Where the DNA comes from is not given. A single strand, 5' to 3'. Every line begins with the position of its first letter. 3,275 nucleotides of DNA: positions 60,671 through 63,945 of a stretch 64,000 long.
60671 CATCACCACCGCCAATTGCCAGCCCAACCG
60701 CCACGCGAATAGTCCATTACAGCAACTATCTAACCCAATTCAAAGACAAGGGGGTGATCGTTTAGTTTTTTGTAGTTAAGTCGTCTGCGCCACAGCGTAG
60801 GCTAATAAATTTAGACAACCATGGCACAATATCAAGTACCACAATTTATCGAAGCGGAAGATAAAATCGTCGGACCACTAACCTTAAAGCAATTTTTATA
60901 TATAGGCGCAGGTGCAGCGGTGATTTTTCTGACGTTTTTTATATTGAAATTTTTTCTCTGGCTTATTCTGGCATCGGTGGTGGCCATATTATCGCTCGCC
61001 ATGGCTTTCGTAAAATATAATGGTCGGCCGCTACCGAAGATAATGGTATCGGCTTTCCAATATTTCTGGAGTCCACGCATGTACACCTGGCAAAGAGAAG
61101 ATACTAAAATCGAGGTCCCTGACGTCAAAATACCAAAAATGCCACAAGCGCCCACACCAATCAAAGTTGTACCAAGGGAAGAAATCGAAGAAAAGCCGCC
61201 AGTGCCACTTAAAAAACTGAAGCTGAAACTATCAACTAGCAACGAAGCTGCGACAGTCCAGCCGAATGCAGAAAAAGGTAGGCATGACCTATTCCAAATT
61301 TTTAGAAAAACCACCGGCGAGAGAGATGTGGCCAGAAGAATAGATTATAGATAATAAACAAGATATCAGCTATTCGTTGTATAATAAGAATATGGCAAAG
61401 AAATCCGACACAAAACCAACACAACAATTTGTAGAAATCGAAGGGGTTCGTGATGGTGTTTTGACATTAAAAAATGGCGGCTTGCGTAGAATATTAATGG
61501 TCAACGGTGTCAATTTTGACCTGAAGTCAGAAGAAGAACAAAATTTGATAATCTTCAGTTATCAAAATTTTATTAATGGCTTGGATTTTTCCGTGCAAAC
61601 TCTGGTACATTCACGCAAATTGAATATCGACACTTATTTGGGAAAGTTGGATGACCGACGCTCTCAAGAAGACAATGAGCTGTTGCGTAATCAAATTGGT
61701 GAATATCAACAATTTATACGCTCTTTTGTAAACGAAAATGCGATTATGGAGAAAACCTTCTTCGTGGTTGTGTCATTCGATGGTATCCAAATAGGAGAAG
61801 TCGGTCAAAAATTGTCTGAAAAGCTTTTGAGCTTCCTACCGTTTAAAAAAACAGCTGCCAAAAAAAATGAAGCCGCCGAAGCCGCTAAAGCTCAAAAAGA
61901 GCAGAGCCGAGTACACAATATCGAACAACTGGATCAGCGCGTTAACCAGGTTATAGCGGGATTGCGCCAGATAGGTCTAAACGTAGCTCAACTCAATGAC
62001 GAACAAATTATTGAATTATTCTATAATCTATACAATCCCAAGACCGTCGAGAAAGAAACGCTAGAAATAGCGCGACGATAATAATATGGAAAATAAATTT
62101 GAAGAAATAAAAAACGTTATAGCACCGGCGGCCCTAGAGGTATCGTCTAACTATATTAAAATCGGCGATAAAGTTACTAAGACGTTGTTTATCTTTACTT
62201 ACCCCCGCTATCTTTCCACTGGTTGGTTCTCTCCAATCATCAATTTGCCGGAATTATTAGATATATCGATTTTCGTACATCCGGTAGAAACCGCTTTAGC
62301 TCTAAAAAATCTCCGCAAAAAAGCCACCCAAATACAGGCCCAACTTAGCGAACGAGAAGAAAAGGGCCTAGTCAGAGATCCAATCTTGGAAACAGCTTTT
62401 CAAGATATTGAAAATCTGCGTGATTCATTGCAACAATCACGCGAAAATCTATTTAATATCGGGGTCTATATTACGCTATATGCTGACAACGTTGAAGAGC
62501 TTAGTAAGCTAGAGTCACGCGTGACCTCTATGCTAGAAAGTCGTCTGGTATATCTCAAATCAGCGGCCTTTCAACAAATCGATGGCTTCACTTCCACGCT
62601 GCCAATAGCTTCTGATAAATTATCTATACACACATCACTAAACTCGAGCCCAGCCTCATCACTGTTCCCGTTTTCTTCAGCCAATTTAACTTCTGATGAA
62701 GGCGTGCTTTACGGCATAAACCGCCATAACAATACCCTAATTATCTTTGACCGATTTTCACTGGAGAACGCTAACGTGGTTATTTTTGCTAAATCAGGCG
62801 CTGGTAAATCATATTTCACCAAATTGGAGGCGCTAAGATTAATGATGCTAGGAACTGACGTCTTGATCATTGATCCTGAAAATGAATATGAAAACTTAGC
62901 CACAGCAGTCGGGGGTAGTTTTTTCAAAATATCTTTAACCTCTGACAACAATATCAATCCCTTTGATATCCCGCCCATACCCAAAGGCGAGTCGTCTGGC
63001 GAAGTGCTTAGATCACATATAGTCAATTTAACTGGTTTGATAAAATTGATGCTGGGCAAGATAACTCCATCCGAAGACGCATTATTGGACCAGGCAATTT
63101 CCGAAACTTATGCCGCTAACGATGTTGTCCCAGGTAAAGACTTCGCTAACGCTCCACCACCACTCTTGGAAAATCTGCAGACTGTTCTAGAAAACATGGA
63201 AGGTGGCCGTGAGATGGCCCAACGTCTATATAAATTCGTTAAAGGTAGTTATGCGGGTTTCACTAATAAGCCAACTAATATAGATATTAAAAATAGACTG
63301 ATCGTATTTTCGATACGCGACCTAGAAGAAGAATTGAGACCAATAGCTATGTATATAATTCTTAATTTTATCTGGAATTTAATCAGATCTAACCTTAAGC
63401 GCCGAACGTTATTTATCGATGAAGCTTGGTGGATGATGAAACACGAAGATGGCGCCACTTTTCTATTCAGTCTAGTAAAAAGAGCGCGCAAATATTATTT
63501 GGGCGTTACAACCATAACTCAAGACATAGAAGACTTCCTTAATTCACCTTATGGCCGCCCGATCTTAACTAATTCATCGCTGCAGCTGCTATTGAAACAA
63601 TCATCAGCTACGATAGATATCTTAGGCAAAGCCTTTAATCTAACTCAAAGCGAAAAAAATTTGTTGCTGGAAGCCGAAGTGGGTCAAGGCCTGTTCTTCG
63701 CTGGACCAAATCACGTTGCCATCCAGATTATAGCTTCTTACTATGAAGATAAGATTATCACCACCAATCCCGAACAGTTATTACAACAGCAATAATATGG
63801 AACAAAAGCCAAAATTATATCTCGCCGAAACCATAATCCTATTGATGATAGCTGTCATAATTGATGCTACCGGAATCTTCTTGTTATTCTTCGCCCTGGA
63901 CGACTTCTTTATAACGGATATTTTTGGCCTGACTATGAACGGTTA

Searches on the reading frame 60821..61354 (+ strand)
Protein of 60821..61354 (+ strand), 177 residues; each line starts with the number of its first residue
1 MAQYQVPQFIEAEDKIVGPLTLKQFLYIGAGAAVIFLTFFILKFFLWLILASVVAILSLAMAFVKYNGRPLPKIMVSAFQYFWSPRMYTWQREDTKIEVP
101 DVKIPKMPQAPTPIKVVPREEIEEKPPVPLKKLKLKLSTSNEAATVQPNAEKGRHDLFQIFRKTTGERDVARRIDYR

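Call 45: search_protein_families(library=pfam, proteins=[window:60821-61354:+])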
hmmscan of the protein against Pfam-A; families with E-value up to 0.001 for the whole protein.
window:60821-61354:+ (177 aa): 1 family
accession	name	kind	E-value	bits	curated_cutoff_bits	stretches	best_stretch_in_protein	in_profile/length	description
PF12666.12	PrgI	-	1.2e-10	42.2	27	1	6-86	2-87/91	PrgI family protein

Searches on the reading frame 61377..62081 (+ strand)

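Call 45: search_protein_families(library=pfam, proteins=[window:61377-62081:+])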
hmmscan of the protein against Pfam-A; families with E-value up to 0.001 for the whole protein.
window:61377-62081:+ (234 aa): 1 family
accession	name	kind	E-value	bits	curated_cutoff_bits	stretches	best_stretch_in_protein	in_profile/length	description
PF11130.14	TraC_F_IV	-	0.00058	19.4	28.1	1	175-226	126-177/375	TraC protein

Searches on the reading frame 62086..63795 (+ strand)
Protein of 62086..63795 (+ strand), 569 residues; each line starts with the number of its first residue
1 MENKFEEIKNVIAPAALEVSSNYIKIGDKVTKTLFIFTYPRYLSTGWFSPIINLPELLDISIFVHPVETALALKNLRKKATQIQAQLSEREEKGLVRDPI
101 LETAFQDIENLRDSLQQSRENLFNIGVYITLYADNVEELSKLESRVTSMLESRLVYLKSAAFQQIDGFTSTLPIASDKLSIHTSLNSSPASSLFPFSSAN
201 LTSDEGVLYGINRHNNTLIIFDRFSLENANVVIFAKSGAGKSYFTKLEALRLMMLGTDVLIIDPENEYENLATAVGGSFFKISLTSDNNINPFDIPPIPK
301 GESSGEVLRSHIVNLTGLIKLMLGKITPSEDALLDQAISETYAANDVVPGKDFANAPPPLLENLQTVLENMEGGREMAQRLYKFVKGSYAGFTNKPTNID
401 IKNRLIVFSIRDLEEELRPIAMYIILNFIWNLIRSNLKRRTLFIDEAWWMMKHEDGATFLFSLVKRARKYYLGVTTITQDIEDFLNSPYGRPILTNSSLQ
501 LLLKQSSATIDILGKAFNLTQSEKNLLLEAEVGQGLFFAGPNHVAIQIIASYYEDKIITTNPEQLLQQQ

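Call 45: search_protein_families(library=pfam, proteins=[window:62086-63795:+])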
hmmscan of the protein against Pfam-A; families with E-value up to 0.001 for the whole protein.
window:62086-63795:+ (569 aa): 3 families
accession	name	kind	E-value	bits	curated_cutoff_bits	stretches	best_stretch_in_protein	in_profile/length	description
PF19044.6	P-loop_TraG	-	9.2e-25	87.6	25.8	1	226-529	27-344/413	TraG P-loop domain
PF12846.13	AAA_10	-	1.8e-13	50.7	27.5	1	228-488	21-290/362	AAA-like domain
PF01935.23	DUF87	-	6.8e-08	33.3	23.2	1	232-280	27-77/220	Helicase HerA, central domain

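Call 80: find_encoding_contigs(protein=window:62086-63795:+, flank=10000, max_places=2)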
Protein window:62086-63795:+ (569 aa): no gene with exactly this product is on record in the collection.
